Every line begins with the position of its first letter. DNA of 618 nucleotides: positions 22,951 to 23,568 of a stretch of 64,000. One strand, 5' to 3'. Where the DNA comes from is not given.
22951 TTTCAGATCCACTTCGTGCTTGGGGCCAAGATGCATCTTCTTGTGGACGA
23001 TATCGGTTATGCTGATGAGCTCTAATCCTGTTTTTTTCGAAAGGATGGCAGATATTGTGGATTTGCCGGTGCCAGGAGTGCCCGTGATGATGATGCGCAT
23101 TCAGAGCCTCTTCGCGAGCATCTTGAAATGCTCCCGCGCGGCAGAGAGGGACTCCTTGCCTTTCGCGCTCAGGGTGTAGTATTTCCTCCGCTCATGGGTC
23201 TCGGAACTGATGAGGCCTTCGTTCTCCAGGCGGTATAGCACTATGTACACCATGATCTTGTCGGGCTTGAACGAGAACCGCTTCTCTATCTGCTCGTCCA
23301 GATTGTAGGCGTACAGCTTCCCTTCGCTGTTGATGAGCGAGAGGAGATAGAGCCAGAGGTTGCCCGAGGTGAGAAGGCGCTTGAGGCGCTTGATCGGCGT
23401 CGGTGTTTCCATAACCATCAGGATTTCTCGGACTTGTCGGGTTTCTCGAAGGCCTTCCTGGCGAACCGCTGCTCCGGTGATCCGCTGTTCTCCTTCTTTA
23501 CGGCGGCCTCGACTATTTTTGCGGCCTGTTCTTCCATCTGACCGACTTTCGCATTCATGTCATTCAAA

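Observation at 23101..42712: A roughly 19-kb divergent locus is a candidate undescribed archaeal cell-envelope system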

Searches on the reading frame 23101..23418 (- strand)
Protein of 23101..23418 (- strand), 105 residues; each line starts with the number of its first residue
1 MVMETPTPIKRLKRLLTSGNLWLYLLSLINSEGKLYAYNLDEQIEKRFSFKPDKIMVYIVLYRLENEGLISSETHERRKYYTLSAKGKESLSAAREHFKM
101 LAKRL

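Call 5: search_protein_families(library=pfam, proteins=[window:23101-23418:-], max_evalue=1)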
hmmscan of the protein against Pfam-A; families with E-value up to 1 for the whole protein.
window:23101-23418:- (105 aa): 10 families
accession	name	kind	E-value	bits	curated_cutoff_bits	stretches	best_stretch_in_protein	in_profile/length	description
PF03551.20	PadR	-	2e-11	44.2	27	1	25-92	1-74/75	Transcriptional regulator PadR-like family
PF07848.18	PaaX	-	0.00049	20.7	24.8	1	60-87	43-70/70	PaaX-like protein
PF14277.12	DUF4364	-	0.0016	18.7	26.9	1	60-93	39-72/162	Domain of unknown function (DUF4364)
PF02334.22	RTP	-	0.0054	17.6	26.7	1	21-77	10-68/113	Replication terminator protein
PF04458.17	DUF505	-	0.006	15.5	28.7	1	51-97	361-409/622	Protein of unknown function (DUF505)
PF11313.14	DUF3116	-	0.031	14.7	25.9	1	59-92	46-80/84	Protein of unknown function (DUF3116)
PF01978.25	TrmB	-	0.037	14.3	25.6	1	55-84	37-66/68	Sugar-specific transcriptional regulator TrmB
PF13463.12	HTH_27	-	0.099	13.4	22.2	1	60-87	38-68/68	Winged helix DNA-binding domain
PF03965.22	Penicillinase_R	-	0.14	13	22.6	1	29-96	12-77/115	Penicillinase repressor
PF10007.15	DUF2250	-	0.14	12.7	24.4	1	71-91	70-90/93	Uncharacterized protein conserved in archaea (DUF2250)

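Call 6: search_protein_families(library=ncbifam, proteins=[window:23101-23418:-], max_evalue=1)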
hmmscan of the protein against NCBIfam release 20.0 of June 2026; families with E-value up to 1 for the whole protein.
window:23101-23418:- (105 aa): 9 families
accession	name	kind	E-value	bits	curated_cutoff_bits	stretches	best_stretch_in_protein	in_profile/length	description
NF006931.0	PRK09416.1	equivalog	3.5e-09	36.9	112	1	24-96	47-120/135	PadR family transcriptional regulator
TIGR03433.1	padR_acidobact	paralog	5.7e-08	32.8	101.8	1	19-103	3-93/101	PadR family transcriptional regulator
NF053635.1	TransRegRv3488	equivalog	6.6e-05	23.1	140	1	37-104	25-94/98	Rv3488 family transcriptional regulator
TIGR02277.1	PaaX_trns_reg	equivalog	8.7e-05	22.2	264.55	1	54-97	34-77/279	phenylacetic acid degradation operon negative regulatory protein PaaX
NF004170.0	PRK05638.1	equivalog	0.00052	18.7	421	1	17-90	368-437/442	threonine synthase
NF038232.1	STM3845_fam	equivalog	0.033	13.9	100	1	18-93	181-256/277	retron St85 family effector protein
TIGR02719.1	repress_PhaQ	equivalog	0.073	13.4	139.35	1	21-96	24-104/138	poly-beta-hydroxybutyrate-responsive repressor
NF041230.1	BagL_FevM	exception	0.086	12.9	230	1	54-102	68-119/145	MarR family transcriptional regulator BagL/FevM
NF053777.1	Saro0803TransReg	equivalog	0.12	12.1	200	1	50-97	61-111/140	Saro_0803 family transcriptional regulator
